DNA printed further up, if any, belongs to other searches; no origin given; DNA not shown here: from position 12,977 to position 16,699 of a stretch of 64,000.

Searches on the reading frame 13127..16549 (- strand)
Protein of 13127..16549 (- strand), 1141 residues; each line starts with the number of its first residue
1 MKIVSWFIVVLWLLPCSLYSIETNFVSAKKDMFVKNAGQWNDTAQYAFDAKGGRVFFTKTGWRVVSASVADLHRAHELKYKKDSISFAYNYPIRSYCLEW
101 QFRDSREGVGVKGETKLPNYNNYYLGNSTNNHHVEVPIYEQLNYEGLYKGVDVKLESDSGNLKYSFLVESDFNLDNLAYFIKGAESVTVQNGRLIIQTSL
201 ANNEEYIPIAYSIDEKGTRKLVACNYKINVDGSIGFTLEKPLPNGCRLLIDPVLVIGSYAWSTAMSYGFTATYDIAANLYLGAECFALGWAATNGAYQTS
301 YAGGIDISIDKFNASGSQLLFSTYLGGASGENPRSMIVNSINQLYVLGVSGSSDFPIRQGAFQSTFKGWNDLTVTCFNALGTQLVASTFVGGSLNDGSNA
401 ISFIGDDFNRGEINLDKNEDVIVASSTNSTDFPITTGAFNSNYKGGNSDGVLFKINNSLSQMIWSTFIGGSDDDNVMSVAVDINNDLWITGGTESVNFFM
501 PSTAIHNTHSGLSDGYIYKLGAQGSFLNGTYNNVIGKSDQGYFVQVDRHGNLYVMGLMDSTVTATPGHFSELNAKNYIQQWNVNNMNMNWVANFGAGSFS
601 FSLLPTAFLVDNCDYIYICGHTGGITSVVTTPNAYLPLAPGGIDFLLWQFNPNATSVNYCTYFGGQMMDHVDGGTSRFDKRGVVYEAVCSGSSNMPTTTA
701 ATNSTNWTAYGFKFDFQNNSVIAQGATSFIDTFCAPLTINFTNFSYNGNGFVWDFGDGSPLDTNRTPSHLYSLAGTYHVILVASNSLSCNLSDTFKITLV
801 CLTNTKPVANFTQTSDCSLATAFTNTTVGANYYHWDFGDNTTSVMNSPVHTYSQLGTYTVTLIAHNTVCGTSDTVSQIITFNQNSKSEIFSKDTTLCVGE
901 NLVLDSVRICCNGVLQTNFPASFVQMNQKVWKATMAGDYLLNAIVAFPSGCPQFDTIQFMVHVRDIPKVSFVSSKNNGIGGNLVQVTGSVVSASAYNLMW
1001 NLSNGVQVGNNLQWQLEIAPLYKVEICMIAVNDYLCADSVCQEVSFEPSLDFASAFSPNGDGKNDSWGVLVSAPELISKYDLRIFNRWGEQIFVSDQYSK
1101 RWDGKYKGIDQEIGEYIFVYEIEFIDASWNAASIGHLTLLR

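Call 18: search_protein_families(library=pfam, proteins=[window:13127-16549:-], max_evalue=0.001)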
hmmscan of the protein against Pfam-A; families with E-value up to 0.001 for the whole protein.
window:13127-16549:- (1141 aa): 5 families
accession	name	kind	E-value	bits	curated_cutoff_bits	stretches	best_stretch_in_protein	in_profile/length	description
PF25778.1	DUF7948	-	6.8e-46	157.4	27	1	33-253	1-214/214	Domain of unknown function (DUF7948)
PF18911.6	PKD_4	-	1.7e-21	76.5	27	2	807-874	4-77/85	PKD domain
PF00801.26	PKD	-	9.5e-17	61.2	23.5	2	751-790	32-72/80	PKD domain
PF13585.12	CHU_C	-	2.6e-14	53.5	27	1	1052-1124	3-72/86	CHU_C Type IX secretion signal domain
PF06739.17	SBBP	-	4.4e-05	23.8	20.5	0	463-497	1-36/38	Beta-propeller repeat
